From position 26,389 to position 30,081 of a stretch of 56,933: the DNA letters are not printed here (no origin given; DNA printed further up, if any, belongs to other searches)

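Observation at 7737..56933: Two tandem, co-directional giant ORFs (about 6,229 and at least 10,131 codons) occupy 86% of the window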

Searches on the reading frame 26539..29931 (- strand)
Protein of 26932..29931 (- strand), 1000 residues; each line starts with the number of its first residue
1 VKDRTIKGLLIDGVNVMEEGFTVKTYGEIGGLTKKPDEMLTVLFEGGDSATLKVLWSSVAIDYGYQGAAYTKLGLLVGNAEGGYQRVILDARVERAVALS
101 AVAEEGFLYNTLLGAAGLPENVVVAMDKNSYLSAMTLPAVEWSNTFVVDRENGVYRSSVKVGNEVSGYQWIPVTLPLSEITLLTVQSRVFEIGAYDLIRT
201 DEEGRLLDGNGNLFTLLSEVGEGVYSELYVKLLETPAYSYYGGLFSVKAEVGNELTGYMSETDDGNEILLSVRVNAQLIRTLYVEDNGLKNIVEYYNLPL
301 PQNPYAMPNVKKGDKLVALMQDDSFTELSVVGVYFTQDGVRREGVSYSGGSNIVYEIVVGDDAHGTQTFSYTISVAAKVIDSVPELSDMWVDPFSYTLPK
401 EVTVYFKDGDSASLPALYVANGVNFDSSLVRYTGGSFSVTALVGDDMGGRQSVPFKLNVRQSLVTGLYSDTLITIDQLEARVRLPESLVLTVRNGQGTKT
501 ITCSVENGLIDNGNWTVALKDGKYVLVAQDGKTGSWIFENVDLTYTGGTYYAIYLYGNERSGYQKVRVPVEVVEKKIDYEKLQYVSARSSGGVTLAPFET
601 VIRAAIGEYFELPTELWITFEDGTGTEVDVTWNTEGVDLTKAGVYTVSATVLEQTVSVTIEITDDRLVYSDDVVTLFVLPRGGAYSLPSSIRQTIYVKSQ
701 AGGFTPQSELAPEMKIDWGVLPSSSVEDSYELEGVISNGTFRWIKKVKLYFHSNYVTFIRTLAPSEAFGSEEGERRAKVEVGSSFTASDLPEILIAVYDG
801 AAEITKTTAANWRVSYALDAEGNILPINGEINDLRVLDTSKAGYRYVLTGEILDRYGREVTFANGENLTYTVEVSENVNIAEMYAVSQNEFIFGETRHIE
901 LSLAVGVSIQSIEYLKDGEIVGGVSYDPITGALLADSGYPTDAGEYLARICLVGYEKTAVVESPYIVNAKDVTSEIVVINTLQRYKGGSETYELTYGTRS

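Call 30: search_protein_families(library=pfam, proteins=[window:26932-29931:-], max_evalue=1)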
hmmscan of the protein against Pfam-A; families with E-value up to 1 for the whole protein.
window:26932-29931:- (1000 aa): 6 families
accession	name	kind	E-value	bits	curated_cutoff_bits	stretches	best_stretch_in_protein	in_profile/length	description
PF07532.17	Big_4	-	1.3e-16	60.2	22.1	2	604-651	8-56/59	Bacterial Ig-like domain (group 4)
PF07523.18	Big_3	-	0.0029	18.3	21.2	1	616-662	19-66/68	Bacterial Ig-like domain (group 3)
PF18887.5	MBG_3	-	0.076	13.5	25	1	624-654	26-56/72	MBG domain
PF22414.1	Hia_Tpr_ring_dom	-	0.12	12.5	27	0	857-872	7-22/37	Trimeric autotransporter adhesin, Trp ring domain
PF16737.10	PHF12_MRG_bd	-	0.14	12.3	27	1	596-620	7-34/40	PHD finger protein 12 MRG binding domain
PF12681.13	Glyoxalase_2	-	0.21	12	30.1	1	837-914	11-87/118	Glyoxalase-like domain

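Call 95: search_protein_families(library=ncbifam, proteins=[window:26539-29538:-], max_evalue=0.1)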
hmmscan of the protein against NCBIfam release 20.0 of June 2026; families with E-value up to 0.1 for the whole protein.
window:26539-29538:- (1000 aa): 3 families
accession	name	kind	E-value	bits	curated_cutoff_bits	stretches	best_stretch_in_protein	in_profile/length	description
NF033188.1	internalin_H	exception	8.7e-05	21.3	1050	1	910-993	333-415/548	InlH/InlC2 family class 1 internalin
TIGR02543.1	List_Bact_rpt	repeat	0.00023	21.4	20.95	1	952-996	1-40/44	TIGR02543 family repeat protein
TIGR04203.1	RPT_S_cricet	repeat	0.048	13.8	60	1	360-392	5-35/38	TIGR04203-type repeat-containing surface protein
